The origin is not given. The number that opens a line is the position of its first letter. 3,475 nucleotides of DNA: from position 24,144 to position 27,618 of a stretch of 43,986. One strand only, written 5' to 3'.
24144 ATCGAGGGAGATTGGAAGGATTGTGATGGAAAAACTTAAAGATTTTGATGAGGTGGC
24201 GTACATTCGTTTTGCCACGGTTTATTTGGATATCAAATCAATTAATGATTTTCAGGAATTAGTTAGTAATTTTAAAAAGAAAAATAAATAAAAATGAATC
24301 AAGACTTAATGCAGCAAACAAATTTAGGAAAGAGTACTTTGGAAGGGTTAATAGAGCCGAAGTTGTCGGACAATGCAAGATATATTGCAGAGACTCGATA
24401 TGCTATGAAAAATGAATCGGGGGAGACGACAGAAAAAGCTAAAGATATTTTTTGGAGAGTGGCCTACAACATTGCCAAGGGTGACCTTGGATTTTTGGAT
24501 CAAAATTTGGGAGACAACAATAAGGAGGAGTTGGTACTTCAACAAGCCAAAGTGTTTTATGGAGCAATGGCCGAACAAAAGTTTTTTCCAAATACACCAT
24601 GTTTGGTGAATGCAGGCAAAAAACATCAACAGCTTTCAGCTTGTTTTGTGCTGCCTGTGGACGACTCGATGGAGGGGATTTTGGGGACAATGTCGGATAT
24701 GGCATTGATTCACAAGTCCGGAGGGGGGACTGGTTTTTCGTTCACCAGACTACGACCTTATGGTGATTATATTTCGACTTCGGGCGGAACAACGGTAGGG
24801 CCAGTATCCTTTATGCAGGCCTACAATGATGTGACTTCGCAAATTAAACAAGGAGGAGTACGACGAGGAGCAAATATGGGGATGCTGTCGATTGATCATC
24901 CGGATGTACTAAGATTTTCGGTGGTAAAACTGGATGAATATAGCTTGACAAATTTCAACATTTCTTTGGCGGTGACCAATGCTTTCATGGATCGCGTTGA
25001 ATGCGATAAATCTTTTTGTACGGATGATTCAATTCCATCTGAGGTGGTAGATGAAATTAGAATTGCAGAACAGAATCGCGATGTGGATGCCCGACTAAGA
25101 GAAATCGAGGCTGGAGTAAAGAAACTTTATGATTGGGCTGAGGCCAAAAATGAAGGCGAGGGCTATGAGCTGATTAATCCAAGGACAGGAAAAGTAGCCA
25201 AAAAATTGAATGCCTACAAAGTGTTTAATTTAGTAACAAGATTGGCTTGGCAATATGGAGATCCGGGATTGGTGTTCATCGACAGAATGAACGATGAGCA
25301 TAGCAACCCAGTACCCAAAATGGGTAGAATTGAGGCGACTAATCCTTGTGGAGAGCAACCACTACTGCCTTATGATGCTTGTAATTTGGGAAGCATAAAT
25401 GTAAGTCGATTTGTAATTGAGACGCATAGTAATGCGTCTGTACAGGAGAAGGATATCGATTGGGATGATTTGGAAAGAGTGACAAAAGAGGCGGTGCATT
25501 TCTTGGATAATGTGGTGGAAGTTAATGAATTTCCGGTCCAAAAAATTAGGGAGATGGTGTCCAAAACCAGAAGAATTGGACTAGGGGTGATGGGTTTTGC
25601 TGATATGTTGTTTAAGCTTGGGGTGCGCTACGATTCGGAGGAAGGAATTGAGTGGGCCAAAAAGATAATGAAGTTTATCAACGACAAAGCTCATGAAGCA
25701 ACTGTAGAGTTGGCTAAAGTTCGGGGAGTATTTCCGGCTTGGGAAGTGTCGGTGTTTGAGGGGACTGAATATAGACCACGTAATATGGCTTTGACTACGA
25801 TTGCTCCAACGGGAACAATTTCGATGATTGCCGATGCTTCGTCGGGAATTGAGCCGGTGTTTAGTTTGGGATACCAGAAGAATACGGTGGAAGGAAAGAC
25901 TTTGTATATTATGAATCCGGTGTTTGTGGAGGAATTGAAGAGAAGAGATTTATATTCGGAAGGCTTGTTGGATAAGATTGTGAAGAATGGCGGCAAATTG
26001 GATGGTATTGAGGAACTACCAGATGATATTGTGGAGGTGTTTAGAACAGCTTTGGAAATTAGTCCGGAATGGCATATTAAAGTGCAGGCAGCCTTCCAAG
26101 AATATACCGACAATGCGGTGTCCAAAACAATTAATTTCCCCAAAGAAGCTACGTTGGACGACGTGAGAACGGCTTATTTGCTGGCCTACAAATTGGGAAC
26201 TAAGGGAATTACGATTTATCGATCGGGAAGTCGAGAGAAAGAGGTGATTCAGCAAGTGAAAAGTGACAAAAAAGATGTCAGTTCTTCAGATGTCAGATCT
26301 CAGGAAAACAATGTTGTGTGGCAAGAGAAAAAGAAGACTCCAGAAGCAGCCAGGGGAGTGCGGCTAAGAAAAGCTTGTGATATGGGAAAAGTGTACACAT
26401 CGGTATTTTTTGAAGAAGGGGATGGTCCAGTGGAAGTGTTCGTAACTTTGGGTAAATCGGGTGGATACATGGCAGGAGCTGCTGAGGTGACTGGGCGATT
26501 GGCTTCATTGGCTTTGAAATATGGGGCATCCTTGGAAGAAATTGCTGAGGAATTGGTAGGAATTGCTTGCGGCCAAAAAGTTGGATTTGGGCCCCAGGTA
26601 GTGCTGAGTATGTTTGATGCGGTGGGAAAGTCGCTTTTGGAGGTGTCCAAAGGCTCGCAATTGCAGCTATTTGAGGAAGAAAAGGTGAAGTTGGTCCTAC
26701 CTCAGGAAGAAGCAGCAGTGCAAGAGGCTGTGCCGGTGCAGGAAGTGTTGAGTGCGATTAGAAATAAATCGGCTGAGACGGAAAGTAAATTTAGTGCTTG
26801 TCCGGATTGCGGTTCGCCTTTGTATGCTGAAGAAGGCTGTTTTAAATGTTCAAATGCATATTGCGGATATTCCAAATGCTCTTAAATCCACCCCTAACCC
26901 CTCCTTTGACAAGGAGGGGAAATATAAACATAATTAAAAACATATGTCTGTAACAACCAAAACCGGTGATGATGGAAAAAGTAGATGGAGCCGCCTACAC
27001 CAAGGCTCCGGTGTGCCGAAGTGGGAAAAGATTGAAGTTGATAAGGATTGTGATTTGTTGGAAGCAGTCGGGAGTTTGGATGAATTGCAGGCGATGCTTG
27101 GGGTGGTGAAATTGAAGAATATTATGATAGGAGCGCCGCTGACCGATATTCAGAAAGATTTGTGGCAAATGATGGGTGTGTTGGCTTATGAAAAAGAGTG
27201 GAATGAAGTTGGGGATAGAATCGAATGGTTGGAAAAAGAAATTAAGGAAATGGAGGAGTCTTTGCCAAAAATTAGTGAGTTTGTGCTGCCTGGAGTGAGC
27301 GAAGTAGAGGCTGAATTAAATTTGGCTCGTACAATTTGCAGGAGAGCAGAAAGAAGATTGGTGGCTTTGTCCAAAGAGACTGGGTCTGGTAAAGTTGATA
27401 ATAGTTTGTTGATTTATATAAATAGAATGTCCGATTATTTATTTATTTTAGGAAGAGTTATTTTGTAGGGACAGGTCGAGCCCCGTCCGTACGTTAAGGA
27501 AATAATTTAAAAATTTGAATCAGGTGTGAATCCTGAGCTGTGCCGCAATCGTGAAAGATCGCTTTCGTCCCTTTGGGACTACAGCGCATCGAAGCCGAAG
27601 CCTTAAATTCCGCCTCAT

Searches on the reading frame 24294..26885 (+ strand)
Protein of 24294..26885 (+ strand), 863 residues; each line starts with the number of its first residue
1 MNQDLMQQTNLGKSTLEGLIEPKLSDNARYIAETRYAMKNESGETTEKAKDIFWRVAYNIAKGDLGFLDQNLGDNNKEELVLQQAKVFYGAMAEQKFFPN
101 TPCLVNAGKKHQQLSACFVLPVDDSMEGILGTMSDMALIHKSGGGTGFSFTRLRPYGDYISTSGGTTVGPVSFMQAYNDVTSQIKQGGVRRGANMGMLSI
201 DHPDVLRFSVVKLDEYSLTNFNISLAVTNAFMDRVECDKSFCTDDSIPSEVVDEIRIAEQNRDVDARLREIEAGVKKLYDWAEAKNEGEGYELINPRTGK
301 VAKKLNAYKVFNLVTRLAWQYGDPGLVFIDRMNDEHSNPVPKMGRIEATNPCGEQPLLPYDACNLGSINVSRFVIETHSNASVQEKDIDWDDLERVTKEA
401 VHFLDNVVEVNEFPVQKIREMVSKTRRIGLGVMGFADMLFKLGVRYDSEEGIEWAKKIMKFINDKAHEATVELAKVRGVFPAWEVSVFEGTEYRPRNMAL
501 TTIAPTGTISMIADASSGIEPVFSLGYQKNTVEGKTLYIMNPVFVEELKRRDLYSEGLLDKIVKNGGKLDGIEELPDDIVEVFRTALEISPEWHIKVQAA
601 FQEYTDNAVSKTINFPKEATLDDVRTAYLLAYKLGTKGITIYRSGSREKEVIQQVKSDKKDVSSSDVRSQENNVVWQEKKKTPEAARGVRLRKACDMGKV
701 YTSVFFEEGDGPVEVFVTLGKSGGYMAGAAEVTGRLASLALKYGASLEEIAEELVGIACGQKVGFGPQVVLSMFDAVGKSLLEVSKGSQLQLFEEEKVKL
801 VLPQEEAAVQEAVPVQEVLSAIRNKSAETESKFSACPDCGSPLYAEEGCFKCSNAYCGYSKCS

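Call 8: search_protein_families(library=pfam, proteins=[window:24294-26885:+], max_evalue=0.01)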
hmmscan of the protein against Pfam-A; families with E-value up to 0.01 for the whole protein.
window:24294-26885:+ (863 aa): 4 families
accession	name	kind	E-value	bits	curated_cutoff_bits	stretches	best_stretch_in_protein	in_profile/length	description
PF02867.20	Ribonuc_red_lgC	-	7e-133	444.4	23.9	2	115-486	1-342/523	Ribonucleotide reductase, barrel domain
PF00317.26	Ribonuc_red_lgN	-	4.4e-16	59.1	28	1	23-112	2-77/77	Ribonucleotide reductase, all-alpha domain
PF12637.14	TSCPD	-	1e-13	51.8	22.8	1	694-782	10-85/88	TSCPD domain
PF13597.11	NRDD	-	9.8e-06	24.9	26.2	1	305-470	219-401/562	Anaerobic ribonucleoside-triphosphate reductase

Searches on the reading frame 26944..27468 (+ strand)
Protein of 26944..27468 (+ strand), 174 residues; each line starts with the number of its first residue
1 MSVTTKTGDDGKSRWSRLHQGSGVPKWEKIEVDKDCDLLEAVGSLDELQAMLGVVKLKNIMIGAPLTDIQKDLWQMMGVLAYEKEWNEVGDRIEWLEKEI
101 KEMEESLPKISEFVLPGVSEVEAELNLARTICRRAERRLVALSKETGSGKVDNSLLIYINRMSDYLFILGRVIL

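Call 8: search_protein_families(library=pfam, proteins=[window:26944-27468:+], max_evalue=0.01)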
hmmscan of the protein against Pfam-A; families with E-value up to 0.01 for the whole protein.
window:26944-27468:+ (174 aa): 1 family
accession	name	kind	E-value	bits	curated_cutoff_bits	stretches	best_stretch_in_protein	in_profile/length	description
PF01923.23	Cob_adeno_trans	-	8.9e-43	146.7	24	1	3-173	1-171/171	Cobalamin adenosyltransferase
